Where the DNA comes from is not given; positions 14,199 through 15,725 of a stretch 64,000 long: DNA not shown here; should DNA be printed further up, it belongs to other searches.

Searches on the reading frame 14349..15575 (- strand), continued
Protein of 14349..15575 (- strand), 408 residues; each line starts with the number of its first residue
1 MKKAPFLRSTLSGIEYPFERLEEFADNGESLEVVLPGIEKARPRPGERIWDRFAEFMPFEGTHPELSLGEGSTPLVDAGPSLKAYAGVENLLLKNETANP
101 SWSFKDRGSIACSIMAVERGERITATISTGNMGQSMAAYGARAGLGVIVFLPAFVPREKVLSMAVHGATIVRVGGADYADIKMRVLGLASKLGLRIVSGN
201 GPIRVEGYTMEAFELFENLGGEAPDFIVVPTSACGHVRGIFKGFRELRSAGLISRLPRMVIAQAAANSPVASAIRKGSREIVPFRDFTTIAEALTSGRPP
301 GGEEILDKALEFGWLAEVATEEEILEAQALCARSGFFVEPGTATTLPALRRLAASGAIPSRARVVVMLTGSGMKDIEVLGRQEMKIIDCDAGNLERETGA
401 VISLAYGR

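Call 24: find_encoding_contigs(protein=P0121, flank=10000, max_places=3)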
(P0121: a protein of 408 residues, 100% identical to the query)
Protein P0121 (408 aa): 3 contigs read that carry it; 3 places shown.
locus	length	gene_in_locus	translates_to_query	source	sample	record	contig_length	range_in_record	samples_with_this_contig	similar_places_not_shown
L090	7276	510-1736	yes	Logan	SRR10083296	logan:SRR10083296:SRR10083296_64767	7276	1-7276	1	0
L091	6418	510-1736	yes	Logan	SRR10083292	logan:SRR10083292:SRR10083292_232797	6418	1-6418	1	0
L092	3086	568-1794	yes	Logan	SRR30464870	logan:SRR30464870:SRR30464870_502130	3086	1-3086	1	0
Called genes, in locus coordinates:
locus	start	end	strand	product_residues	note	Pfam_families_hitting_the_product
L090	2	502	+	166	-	?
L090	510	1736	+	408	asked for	PF00291:PALP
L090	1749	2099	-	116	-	PF00011:HSP20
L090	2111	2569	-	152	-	PF00011:HSP20, PF17886:ArsA_HSP20 (weak)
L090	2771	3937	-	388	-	PF07690:MFS_1, PF12832:MFS_1_like (weak), PF00083:Sugar_tr (faint), PF07690:MFS_1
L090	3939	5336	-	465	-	PF13347:MFS_2, PF07690:MFS_1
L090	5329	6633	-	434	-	-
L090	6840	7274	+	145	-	?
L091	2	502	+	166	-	?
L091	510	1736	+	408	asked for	PF00291:PALP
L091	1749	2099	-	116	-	PF00011:HSP20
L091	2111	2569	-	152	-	PF00011:HSP20, PF17886:ArsA_HSP20 (weak)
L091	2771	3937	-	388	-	PF07690:MFS_1, PF12832:MFS_1_like (weak), PF00083:Sugar_tr (faint), PF07690:MFS_1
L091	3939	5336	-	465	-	PF13347:MFS_2, PF07690:MFS_1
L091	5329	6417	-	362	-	?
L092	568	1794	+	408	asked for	PF00291:PALP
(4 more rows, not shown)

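Call 36: search_solved_structures(query=window:14349-15575:-, max_evalue=1e-30, show_alignments=5)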
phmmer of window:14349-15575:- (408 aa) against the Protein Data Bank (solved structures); distinct sequences matched with E-value up to 1e-30: 5.
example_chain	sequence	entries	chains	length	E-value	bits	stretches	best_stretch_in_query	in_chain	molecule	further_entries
2zsj_A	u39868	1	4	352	9.2e-46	159.8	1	51-377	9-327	Threonine synthase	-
6cgq_A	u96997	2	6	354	2e-45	158.7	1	51-377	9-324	Threonine synthase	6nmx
1uim_A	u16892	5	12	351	1.5e-43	152.5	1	50-377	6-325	Threonine Synthase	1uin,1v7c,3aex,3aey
2d1f_A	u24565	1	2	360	9.3e-40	140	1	49-378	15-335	Threonine synthase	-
1e5x_A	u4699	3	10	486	1.4e-36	129.6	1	36-375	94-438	THREONINE SYNTHASE | THREONINE SYNTHASE 1, CHLOROPLASTIC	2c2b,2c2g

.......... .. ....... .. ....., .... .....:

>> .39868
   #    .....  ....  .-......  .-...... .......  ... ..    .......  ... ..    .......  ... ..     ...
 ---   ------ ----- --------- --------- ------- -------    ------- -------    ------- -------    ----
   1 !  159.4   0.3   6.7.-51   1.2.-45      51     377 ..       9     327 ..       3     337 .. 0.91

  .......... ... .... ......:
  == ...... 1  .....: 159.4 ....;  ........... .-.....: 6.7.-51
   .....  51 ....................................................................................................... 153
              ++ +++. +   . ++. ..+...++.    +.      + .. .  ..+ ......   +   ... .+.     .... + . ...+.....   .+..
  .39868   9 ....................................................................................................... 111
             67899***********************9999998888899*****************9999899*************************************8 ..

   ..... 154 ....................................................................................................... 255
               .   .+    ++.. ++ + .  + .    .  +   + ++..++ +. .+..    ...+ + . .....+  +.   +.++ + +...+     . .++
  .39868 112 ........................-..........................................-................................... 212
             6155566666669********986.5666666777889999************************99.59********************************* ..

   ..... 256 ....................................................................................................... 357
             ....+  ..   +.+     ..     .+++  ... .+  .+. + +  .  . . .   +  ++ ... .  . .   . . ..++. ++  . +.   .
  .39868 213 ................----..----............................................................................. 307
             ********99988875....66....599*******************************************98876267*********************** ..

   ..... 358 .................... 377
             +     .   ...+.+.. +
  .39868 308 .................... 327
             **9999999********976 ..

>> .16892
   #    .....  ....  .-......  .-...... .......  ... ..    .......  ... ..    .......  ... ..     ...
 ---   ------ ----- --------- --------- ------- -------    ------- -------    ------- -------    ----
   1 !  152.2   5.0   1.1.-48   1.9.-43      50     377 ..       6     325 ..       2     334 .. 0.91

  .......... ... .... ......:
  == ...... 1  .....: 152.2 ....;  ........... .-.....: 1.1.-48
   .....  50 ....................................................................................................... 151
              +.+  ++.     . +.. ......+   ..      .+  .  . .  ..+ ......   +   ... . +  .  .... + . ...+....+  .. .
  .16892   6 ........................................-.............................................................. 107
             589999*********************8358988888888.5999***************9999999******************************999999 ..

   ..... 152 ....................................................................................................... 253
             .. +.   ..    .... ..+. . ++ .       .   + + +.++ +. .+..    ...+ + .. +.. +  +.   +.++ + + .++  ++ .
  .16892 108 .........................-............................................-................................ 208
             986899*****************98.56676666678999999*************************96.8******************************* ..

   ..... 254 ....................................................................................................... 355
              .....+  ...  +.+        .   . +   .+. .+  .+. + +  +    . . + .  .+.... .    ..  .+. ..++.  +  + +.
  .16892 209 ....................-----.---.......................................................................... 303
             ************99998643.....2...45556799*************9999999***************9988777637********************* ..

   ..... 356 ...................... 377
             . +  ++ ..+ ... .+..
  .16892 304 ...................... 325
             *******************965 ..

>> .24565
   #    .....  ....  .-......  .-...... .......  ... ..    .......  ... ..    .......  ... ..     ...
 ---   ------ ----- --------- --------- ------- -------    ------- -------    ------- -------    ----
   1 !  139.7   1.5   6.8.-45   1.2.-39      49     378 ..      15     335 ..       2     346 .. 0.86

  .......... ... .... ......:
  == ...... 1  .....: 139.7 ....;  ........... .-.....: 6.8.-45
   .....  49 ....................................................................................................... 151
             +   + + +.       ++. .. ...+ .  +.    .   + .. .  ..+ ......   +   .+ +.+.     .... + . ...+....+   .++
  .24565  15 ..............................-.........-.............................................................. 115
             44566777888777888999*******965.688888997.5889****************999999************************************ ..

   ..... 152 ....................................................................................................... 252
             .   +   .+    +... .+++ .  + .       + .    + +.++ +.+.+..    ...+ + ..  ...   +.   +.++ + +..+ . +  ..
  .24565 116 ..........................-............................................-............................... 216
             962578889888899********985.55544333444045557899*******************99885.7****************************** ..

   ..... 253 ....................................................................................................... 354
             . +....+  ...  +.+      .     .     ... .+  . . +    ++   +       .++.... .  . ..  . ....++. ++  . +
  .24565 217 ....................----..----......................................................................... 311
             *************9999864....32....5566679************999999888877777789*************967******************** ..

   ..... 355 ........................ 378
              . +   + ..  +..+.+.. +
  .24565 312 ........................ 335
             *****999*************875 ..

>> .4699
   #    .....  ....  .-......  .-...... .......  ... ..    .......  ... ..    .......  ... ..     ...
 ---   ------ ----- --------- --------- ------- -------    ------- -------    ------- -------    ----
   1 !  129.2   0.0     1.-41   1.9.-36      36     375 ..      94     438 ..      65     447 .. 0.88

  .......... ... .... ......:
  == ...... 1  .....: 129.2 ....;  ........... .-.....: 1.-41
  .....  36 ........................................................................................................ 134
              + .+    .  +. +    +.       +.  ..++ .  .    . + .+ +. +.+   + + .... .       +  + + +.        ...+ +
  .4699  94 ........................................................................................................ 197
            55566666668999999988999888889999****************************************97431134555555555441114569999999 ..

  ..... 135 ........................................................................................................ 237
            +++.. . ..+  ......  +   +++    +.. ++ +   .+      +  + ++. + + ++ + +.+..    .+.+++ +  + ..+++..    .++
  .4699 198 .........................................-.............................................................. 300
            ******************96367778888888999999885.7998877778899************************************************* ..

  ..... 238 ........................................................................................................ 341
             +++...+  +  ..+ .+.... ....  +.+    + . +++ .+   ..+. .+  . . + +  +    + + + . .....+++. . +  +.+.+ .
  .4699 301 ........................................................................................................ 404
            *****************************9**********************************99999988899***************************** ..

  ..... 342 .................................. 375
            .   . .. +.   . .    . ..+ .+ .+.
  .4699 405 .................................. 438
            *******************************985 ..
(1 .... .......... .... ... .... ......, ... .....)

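Call 40: find_encoding_contigs(protein=P0193, flank=6000, max_places=2)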
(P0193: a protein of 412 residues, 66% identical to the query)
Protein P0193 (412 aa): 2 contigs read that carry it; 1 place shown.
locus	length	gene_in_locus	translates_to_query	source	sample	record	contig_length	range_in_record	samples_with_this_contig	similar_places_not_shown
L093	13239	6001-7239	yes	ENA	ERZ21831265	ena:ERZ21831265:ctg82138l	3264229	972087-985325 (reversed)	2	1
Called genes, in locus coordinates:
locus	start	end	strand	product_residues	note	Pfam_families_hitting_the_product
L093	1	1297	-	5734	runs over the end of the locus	PF13585:CHU_C (faint), PF10029:DUF2271 (faint), PF13750:Big_3_3 (faint), PF13860:FlgD_ig, PF13860:FlgD_ig, PF13860:FlgD_ig (weak), PF13860:FlgD_ig, PF00691:OmpA, +8 more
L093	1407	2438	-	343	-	-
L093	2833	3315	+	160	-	-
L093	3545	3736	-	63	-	PF00830:Ribosomal_L28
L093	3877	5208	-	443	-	PF02881:SRP54_N, PF06414:Zeta_toxin (weak), PF13401:AAA_22, PF00448:SRP54, PF01656:CbiA, PF13671:AAA_33 (weak), PF02978:SRP_SPB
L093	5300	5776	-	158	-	-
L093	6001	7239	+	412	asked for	PF00291:PALP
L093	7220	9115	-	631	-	PF03717:PBP_dimer, PF00905:Transpeptidase, PF03793:PASTA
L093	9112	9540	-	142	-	PF10502:Peptidase_S26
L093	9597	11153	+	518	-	PF01476:LysM (weak), PF23473:LysM3_LYK4_5 (faint), PF01476:LysM, PF01551:Peptidase_M23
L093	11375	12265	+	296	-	PF00140:Sigma70_r1_2 (faint), PF04542:Sigma70_r2, PF04539:Sigma70_r3, PF04545:Sigma70_r4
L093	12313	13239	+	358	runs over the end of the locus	PF04748:Polysacc_deac_2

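Call 41: find_encoding_contigs(protein=P0185, flank=6000, max_places=3)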
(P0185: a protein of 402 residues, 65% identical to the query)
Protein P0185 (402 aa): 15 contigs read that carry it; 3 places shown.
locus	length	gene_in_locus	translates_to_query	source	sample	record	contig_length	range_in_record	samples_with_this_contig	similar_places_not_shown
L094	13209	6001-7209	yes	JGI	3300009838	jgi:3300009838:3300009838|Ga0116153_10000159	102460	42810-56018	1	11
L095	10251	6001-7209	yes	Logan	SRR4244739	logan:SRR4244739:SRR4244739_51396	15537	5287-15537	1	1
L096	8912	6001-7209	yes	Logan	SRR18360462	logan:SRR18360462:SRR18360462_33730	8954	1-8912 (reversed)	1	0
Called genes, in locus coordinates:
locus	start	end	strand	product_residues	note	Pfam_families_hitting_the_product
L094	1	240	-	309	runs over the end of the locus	PF00753:Lactamase_B (faint), PF13483:Lactamase_B_3, PF12706:Lactamase_B_2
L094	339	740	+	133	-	-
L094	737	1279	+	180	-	PF25087:GMPPB_C (faint), PF25084:LbH_EIF2B, PF00132:Hexapep (weak)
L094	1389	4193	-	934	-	PF00041:fn3 (faint), PF17963:Big_9 (faint), PF17892:Cadherin_5 (faint), PF19077:Big_13 (faint)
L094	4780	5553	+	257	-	PF03447:NAD_binding_3, PF01958:Asp_DH_C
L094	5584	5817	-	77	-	-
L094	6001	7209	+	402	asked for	PF00291:PALP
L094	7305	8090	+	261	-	PF00106:adh_short, PF08659:KR, PF13561:adh_short_C2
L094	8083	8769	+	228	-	-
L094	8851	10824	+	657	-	PF00005:ABC_tran, PF02463:SMC_N (faint), PF03193:RsgA_GTPase (faint), PF13175:AAA_15 (faint), PF13476:AAA_23 (faint), PF12848:ABC_tran_Xtn, PF00005:ABC_tran, PF16326:ABC_tran_CTD (weak), +2 more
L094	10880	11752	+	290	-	PF01261:AP_endonuc_2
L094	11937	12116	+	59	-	-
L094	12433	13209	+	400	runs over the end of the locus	PF01408:GFO_IDH_MocA, PF22725:GFO_IDH_MocA_C3, PF02894:GFO_IDH_MocA_C (weak)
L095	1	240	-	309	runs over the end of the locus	PF00753:Lactamase_B (faint), PF13483:Lactamase_B_3, PF12706:Lactamase_B_2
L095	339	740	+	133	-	-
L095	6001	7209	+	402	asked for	PF00291:PALP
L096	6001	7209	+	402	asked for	PF00291:PALP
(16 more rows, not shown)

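Call 42: find_encoding_contigs(protein=P0197, flank=6000, max_places=2)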
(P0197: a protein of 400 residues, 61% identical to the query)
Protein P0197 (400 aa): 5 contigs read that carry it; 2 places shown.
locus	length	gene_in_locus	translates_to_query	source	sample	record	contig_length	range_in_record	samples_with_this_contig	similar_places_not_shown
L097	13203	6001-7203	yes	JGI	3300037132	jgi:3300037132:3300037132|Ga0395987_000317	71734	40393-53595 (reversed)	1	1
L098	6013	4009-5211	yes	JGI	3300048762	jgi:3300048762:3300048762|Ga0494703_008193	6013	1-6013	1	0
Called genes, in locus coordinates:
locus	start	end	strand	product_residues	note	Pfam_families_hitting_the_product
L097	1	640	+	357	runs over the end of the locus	PF01408:GFO_IDH_MocA, PF22725:GFO_IDH_MocA_C3 (faint)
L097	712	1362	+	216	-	PF00079:Serpin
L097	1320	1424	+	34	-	-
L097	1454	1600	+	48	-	-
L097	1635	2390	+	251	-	PF04338:DUF481, PF13505:OMP_b-brl (weak)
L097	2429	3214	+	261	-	PF01182:Glucosamine_iso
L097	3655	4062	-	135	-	PF22091:DUF6941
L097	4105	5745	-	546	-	PF01541:GIY-YIG (weak), PF27096:UvrC_M, PF02151:UVR, PF08459:UvrC_RNaseH_dom, PF14520:HHH_5 (weak), PF12826:HHH_2 (weak)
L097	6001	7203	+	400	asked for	PF00291:PALP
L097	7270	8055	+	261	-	PF00106:adh_short, PF08659:KR, PF13561:adh_short_C2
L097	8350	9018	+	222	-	PF04127:DFP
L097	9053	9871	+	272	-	PF00149:Metallophos, PF12850:Metallophos_2 (weak)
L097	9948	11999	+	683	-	PF17191:RecG_wedge, PF00270:DEAD, PF04851:ResIII, PF00271:Helicase_C, PF19833:RecG_dom3_C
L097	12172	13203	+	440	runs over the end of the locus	PF07642:BBP2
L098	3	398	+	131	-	?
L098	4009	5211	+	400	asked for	PF00291:PALP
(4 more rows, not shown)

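Call 74: find_related_loci(query=A2, collection=metagenome_contigs, flank=6000)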
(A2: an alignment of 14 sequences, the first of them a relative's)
Query A2 (408 aa) in metagenome_contigs; peptide patterns used: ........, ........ (x = any residue, [..] = any of these).
326 stretches matched a pattern; 265 encode a relative of the query (tblastn E <= 1e-3); the best 80 are kept; 80 distinct loci.
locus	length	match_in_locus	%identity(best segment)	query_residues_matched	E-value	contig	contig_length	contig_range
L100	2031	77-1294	87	1-406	0e+0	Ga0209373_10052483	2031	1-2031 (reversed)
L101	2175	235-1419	89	1-395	0e+0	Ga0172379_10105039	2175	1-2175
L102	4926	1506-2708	76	3-403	0e+0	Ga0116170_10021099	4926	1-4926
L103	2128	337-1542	79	1-402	0e+0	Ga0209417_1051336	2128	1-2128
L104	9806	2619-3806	78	3-398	0e+0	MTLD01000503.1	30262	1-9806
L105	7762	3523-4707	78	3-397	0e+0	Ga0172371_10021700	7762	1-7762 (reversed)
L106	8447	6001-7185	78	3-397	0e+0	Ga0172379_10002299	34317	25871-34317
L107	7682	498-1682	77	3-397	0e+0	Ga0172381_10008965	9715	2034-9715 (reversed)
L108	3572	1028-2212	76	3-397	0e+0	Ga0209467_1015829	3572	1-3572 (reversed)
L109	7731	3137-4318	76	3-396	0e+0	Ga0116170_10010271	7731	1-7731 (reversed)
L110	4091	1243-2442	74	3-402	0e+0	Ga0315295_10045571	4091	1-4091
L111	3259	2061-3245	75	3-397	0e+0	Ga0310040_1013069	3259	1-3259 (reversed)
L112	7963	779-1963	75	3-397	0e+0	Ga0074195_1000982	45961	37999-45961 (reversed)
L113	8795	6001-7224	72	3-408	0e+0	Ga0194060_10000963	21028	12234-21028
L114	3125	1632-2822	75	6-402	0e+0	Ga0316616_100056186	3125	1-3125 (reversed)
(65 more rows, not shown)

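Call 86: search_protein_families(library=padloc, proteins=[window:14349-15575:-], max_evalue=0.01)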
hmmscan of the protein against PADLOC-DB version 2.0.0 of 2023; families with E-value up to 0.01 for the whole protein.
window:14349-15575:- (408 aa): 0 families
